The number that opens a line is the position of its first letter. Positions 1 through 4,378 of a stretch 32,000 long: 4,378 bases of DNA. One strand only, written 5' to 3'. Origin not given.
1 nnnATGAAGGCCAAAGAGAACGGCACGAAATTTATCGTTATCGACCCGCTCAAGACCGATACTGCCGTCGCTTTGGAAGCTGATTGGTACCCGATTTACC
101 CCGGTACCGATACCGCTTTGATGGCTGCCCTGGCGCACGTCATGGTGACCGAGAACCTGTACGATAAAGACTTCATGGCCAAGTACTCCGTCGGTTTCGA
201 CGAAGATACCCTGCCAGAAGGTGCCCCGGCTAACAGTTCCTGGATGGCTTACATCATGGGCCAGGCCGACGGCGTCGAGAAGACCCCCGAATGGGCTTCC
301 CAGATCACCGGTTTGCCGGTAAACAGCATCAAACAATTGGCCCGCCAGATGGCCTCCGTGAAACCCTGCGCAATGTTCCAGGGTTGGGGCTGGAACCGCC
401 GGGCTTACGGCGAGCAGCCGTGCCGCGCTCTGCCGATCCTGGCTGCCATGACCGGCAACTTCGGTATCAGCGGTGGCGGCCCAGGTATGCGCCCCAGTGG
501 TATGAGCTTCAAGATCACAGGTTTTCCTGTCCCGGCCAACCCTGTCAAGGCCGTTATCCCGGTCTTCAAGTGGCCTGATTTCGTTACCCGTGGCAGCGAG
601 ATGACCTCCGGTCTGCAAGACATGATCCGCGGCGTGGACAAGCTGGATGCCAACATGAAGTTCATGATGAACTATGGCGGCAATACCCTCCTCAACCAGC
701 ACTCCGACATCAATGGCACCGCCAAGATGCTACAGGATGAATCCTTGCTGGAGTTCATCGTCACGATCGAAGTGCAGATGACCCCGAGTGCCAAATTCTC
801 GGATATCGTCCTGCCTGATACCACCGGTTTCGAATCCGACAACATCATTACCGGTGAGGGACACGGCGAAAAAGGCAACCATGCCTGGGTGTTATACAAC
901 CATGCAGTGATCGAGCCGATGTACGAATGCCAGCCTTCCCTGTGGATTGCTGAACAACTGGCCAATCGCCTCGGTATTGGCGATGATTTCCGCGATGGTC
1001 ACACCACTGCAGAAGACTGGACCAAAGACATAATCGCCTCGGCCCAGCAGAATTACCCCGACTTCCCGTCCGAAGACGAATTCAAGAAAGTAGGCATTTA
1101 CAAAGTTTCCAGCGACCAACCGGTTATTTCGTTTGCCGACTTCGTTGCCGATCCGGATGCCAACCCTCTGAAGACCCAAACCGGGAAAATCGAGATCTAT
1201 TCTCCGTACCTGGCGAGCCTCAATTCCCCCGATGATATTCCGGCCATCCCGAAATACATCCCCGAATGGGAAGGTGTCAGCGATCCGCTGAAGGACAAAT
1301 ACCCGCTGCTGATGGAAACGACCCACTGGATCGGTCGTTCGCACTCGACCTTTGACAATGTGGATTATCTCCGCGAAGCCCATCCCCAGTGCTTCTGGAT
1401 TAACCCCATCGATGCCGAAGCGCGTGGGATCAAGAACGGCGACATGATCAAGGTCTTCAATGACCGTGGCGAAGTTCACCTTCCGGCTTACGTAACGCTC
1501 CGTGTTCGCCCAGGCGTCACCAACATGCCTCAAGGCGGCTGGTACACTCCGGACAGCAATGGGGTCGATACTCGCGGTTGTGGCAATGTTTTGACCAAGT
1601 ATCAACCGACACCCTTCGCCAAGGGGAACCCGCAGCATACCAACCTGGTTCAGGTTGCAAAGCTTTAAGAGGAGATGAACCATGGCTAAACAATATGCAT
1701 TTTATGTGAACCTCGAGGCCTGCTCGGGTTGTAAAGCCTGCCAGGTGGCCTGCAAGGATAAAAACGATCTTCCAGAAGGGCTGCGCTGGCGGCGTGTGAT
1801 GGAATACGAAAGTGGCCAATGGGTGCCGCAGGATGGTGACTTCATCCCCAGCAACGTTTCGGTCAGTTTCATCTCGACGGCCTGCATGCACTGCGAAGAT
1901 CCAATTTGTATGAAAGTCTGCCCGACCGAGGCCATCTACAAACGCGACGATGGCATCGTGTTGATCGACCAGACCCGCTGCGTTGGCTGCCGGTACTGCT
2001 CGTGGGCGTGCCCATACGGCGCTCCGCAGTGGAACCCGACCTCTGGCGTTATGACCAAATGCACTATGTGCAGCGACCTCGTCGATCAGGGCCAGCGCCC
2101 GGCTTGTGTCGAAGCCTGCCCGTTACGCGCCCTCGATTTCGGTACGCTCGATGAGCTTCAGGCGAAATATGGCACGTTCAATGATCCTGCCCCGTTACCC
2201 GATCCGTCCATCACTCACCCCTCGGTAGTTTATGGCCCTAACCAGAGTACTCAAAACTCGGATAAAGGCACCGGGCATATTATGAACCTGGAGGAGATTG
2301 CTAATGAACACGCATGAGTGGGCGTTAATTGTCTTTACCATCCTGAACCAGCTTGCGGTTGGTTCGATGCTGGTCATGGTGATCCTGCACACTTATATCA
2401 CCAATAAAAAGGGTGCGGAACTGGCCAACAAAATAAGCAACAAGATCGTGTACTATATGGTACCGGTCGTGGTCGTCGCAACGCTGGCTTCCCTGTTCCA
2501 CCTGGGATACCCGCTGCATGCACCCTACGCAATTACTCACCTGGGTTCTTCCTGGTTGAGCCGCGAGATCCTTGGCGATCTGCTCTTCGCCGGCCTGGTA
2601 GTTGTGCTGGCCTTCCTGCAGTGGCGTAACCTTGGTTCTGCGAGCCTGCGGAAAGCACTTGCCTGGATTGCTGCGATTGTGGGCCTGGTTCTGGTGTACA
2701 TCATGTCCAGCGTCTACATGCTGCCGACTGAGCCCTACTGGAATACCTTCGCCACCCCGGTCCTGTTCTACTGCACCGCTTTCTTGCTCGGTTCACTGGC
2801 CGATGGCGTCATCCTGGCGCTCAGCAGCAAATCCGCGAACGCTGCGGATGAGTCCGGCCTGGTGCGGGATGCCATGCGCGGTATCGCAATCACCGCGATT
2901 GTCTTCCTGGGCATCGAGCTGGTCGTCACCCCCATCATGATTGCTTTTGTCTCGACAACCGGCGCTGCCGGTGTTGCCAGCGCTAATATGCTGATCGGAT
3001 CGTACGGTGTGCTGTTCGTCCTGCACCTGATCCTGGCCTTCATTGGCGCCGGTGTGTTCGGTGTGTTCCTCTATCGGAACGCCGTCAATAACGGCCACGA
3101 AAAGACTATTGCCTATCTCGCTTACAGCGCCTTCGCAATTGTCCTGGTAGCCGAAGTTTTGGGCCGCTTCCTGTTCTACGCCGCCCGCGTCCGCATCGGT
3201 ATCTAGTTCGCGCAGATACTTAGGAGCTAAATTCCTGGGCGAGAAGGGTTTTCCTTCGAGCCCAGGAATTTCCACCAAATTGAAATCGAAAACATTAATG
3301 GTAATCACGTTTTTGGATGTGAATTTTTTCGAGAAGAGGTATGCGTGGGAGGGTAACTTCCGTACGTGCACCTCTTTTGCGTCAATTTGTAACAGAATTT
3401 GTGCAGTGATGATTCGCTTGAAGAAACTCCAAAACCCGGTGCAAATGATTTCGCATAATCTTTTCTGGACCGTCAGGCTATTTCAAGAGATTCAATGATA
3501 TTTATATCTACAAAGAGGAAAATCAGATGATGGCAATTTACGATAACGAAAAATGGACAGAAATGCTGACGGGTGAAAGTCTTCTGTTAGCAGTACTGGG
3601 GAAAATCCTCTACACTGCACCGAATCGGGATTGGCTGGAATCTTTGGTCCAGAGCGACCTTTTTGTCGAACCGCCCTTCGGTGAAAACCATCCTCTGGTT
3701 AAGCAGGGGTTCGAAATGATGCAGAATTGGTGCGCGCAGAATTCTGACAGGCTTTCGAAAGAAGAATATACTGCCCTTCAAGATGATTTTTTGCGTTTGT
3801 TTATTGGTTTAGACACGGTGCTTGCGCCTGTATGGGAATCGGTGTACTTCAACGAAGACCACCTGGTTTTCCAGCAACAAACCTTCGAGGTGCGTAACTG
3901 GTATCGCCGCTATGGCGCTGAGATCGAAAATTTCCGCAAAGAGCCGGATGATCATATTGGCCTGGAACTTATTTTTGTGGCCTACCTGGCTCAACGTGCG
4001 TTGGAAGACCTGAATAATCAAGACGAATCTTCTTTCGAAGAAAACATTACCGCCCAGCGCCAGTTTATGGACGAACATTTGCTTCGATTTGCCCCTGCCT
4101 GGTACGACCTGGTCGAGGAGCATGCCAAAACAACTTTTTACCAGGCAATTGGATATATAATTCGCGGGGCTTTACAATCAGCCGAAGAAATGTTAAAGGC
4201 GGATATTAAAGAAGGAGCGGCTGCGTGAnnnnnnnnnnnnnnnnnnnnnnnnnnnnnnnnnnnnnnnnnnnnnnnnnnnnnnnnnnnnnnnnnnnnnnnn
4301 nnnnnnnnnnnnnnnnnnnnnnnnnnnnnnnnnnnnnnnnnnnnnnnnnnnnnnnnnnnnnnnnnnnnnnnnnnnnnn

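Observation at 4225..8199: Unusual maturation module behind a DmsABC-type operon: NapF-like polyferredoxin, radical SAM enzyme, FmdE-family protein and MobA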

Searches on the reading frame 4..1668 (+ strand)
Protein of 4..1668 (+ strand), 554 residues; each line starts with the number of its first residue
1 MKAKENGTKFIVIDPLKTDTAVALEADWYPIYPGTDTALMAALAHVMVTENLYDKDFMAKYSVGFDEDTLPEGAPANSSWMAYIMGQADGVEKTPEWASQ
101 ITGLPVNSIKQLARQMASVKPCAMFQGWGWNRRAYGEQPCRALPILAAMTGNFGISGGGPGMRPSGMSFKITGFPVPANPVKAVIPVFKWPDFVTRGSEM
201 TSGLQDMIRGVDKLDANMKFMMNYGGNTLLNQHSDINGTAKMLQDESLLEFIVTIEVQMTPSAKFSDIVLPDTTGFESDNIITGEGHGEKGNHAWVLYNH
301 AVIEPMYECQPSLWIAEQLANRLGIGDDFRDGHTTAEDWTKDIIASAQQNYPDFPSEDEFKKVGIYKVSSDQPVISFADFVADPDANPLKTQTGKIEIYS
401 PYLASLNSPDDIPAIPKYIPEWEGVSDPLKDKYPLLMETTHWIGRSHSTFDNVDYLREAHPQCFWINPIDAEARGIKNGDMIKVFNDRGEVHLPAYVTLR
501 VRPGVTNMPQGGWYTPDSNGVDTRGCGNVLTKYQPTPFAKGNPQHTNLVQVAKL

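Call 7: search_protein_families(library=pfam, proteins=[window:4-1668:+], max_evalue=0.01)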
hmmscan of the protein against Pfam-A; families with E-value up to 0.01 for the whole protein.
window:4-1668:+ (554 aa): 2 families
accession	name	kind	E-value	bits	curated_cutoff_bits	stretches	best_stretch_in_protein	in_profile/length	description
PF01568.27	Molydop_binding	-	3.5e-26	91.8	26.8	1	437-546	3-108/110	Molydopterin dinucleotide binding domain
PF00384.28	Molybdopterin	-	5.9e-26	91.8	24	1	3-322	133-353/353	Molybdopterin oxidoreductase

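Call 8: search_protein_families(library=ncbifam, proteins=[window:4-1668:+], max_evalue=0.01)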
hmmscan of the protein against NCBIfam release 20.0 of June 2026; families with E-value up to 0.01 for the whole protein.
window:4-1668:+ (554 aa): 24 families
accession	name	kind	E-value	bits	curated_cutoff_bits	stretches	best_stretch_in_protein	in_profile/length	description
TIGR02166.1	dmsA_ynfE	subfamily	2.8e-207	690.4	777.7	1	3-553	240-793/794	DMSO/selenate family reductase complex A subunit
NF041885.1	selenate_YnfE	exception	9.7e-173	576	1675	1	7-553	251-804/805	selenate/tellurate reductase subunit YnfE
NF011566.1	PRK14990.1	exception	1.9e-170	568.6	1600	1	6-553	263-813/814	dimethylsulfoxide reductase subunit A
NF041884.1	selenate_YnfF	exception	2e-168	561.8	1650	1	7-554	244-798/798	selenate/tellurate reductase subunit YnfF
TIGR00509.1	bisC_fam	subfamily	7.4e-102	341.9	1017.55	1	2-553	199-753/772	molybdopterin guanine dinucleotide-containing S/N-oxide reductase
NF011682.0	PRK15102.1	equivalog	4e-88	296.4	909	1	2-553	252-809/829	trimethylamine-N-oxide reductase TorA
TIGR02164.1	torA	equivalog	4.9e-84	283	1465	1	3-551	249-803/824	trimethylamine-N-oxide reductase TorA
TIGR01591.1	Fdh-alpha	equivalog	8.4e-43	146.4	666.25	3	1-159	178-317/672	formate dehydrogenase subunit alpha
TIGR03479.1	DMSO_red_II_alp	subfamily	5.7e-40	137.2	984.75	4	367-537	723-882/913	molybdopterin-dependent oxidoreductase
NF012032.0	PRK15488.1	equivalog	3.6e-38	131.1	694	2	1-329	220-533/759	thiosulfate reductase PhsA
NF047855.1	AssmNtatRedNasC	equivalog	2.5e-18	65.7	1100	1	2-160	204-343/708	assimilatory nitrate reductase catalytic subunit NasC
TIGR01553.1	formate-DH-alph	equivalog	1e-17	63.3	814.2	3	1-62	244-304/1009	formate dehydrogenase-N subunit alpha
NF041714.1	arsenate_red_ArrA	equivalog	5e-17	61.3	1600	2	8-286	243-533/848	arsenate respiratory reductase molybdopterin-containing subunit ArrA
TIGR02693.1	arsenite_ox_L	equivalog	9e-15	53.7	359.05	2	421-511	677-774/806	arsenate reductase (azurin) large subunit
TIGR01580.1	narG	equivalog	2.6e-14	51.8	1084.15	1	447-508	1099-1162/1235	nitrate reductase subunit alpha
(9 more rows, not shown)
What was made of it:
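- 1..1668 (+): dmsA type 1 catalytic subunit. It is partial because its 5' end runs off the window. 690 bits on TIGR02166 dmsA_ynfE for the 554 aa present; also PF00384 and PF01568 (calls 7, 8).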

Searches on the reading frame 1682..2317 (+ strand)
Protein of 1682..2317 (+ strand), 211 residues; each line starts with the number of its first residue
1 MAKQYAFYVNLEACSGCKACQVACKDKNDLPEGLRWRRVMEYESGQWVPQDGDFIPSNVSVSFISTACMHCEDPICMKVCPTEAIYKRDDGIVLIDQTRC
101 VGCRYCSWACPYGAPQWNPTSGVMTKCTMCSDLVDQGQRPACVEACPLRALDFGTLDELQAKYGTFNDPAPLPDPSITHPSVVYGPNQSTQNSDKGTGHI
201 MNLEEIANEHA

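Call 7: search_protein_families(library=pfam, proteins=[window:1682-2317:+], max_evalue=0.01)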
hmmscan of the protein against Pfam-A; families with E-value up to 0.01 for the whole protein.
window:1682-2317:+ (211 aa): 11 families
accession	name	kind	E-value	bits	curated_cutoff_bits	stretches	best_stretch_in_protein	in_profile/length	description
PF13247.11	Fer4_11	-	9.7e-30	103.2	26.2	1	60-155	2-99/100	4Fe-4S dicluster domain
PF12797.12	Fer4_2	-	1.1e-13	50.6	24.5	2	92-112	2-22/22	4Fe-4S binding domain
PF00037.32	Fer4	-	4.1e-13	49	21.1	1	94-115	2-23/24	4Fe-4S binding domain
PF13237.11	Fer4_10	-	2.8e-12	46.8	25.5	1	93-147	2-53/53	4Fe-4S dicluster domain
PF12838.12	Fer4_7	-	3.7e-12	47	27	3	68-114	2-52/52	4Fe-4S dicluster domain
PF13187.11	Fer4_9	-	4.8e-11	42.9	27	2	13-85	1-52/52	4Fe-4S dicluster domain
PF12837.12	Fer4_6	-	7.9e-10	38.6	25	1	92-115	1-24/24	4Fe-4S binding domain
PF12798.12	Fer4_3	-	3.8e-06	27.7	27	0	100-114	1-15/15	4Fe-4S binding domain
PF25160.1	LdpA_Fe-S-bd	-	4.5e-06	26.8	27.6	1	70-113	4-41/49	LdpA Fe-S cluster-binding domain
PF14697.11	Fer4_21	-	1.2e-05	25.8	35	1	66-112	6-53/59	4Fe-4S dicluster domain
PF13484.11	Fer4_16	-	0.001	20.3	30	0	68-88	2-20/66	4Fe-4S double cluster binding domain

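Call 8: search_protein_families(library=ncbifam, proteins=[window:1682-2317:+], max_evalue=0.01)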
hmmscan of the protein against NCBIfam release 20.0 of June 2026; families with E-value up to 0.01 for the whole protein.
window:1682-2317:+ (211 aa): 58 families (the best 25 are shown)
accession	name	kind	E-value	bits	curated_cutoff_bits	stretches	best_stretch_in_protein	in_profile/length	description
TIGR02951.1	DMSO_dmsB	equivalog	1.6e-69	233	214.1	1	4-164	1-161/161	DMSO/selenate family reductase complex B subunit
NF045797.1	DsrO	equivalog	6e-36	124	200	1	2-160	41-206/235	sulfate reduction electron transfer complex DsrMKJOP subunit DsrO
NF011569.0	PRK14993.1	equivalog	1.5e-35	122.9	416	1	2-156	41-188/244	tetrathionate reductase subunit TtrB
TIGR03149.1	cyt_nit_nrfC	equivalog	1.9e-35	122.2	377.6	1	3-161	37-189/225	cytochrome c nitrite reductase Fe-S protein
NF038355.1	FDH3_beta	equivalog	6.4e-35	120.8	240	1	6-131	4-122/180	formate dehydrogenase FDH3 subunit beta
NF041715.1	arsenate_red_ArrB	equivalog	1.4e-33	116.4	450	2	7-118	5-107/233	arsenate respiratory reductase iron-sulfur subunit ArrB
TIGR03478.1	DMSO_red_II_bet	subfamily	3.1e-32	111.8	480.7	2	57-201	120-268/321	DMSO reductase family type II enzyme, iron-sulfur subunit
TIGR01582.1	FDH-beta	equivalog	3.9e-32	111.5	334.7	1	5-161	22-187/283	formate dehydrogenase subunit beta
NF008134.0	PRK10882.1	equivalog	8.7e-32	110.5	263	1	13-161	47-213/329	hydrogenase 2 operon protein HybA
NF042979.1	EthbenzDh_ebdB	equivalog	2.5e-29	102.2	740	2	59-161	144-247/354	ethylbenzene dehydrogenase subunit beta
NF045715.1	sulf_resp_HmcB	equivalog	4.1e-28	98.4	420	1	11-159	43-201/307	sulfate respiration complex iron-sulfur protein HmcB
NF041782.1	mnquin_red_QrcC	equivalog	1.2e-21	77.5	400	1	5-118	1-119/239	menaquinone reductase iron-sulfur cluster-binding subunit QrcC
TIGR01660.1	narH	equivalog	1.1e-20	73.5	524.05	1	59-150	174-266/492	nitrate reductase subunit beta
NF045766.1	PhenlGlyoxDHPadI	equivalog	3.6e-19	68.8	700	1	10-168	10-150/443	NADH-dependent phenylglyoxylate dehydrogenase subunit beta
NF009408.0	PRK12769.1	equivalog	2.3e-18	65.7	1003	1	10-160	8-151/659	formate-dependent uric acid utilization protein AegA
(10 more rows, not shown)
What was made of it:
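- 1682..2317 (+): dmsB, the four-cluster Fe-S subunit. 233 bits on TIGR02951, above the 214 cut-off (call 8).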

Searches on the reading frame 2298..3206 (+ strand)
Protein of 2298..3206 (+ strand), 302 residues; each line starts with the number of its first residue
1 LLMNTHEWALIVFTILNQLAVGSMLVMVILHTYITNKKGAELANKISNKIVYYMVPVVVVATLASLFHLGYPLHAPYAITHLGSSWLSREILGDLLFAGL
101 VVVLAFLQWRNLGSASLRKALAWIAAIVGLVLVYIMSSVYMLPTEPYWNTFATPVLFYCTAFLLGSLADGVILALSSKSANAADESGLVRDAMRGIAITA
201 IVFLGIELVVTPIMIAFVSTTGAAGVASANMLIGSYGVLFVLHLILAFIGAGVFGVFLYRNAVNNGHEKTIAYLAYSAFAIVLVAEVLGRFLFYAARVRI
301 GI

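Call 7: search_protein_families(library=pfam, proteins=[window:2298-3206:+], max_evalue=0.01)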
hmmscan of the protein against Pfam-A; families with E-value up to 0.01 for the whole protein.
window:2298-3206:+ (302 aa): 1 family
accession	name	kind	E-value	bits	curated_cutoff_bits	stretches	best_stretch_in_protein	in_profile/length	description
PF04976.17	DmsC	-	3.5e-29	102.5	22.3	1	4-294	2-273/275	DMSO reductase anchor subunit (DmsC)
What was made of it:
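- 2298..3206 (+): dmsC membrane anchor. 102.5 bits on PF04976 (call 7).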

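Call 8: search_protein_families(library=ncbifam, proteins=[window:2298-3206:+], max_evalue=0.01)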
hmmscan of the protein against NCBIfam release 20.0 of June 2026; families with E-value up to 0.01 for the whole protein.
window:2298-3206:+ (302 aa): 0 families

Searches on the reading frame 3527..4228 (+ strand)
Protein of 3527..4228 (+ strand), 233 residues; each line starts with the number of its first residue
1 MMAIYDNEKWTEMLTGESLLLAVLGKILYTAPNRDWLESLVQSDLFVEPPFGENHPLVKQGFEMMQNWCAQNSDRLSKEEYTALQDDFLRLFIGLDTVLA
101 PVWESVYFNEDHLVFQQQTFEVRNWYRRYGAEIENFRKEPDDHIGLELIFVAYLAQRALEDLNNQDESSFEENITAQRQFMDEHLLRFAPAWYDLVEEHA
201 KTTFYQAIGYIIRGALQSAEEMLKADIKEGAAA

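Call 7: search_protein_families(library=pfam, proteins=[window:3527-4228:+], max_evalue=0.01)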
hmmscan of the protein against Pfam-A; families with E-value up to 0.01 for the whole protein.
window:3527-4228:+ (233 aa): 1 family
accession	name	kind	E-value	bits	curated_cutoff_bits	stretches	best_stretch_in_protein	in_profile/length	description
PF02613.20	Nitrate_red_del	-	8.2e-28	97.6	22.2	1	74-193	17-135/136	Nitrate reductase delta subunit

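Call 8: search_protein_families(library=ncbifam, proteins=[window:3527-4228:+], max_evalue=0.01)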
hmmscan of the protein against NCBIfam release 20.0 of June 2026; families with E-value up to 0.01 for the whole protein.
window:3527-4228:+ (233 aa): 4 families
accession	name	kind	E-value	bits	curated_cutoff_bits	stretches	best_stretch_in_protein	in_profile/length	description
NF008632.0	PRK11621.1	equivalog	9.5e-28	97.2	162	1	22-226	15-195/203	Tat proofreading chaperone DmsD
NF003442.0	PRK04976.1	equivalog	3.2e-15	56.6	132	1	83-223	76-208/211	molecular chaperone TorD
TIGR03482.1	DMSO_red_II_cha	subfamily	2.4e-13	50.6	152.3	1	79-225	51-194/197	DMSO reductase family type II enzyme chaperone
NF042981.1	EthbenzDh_ebdD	equivalog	0.0015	18.3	360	1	124-213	119-205/222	ethylbenzene dehydrogenase subunit delta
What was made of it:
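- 3527..4228 (+): TorD/DmsD-type Tat-leader-binding chaperone (TorD1). The best NCBIfam hit is DmsD, at 97 bits, below the 162 cut-off (calls 7, 8).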
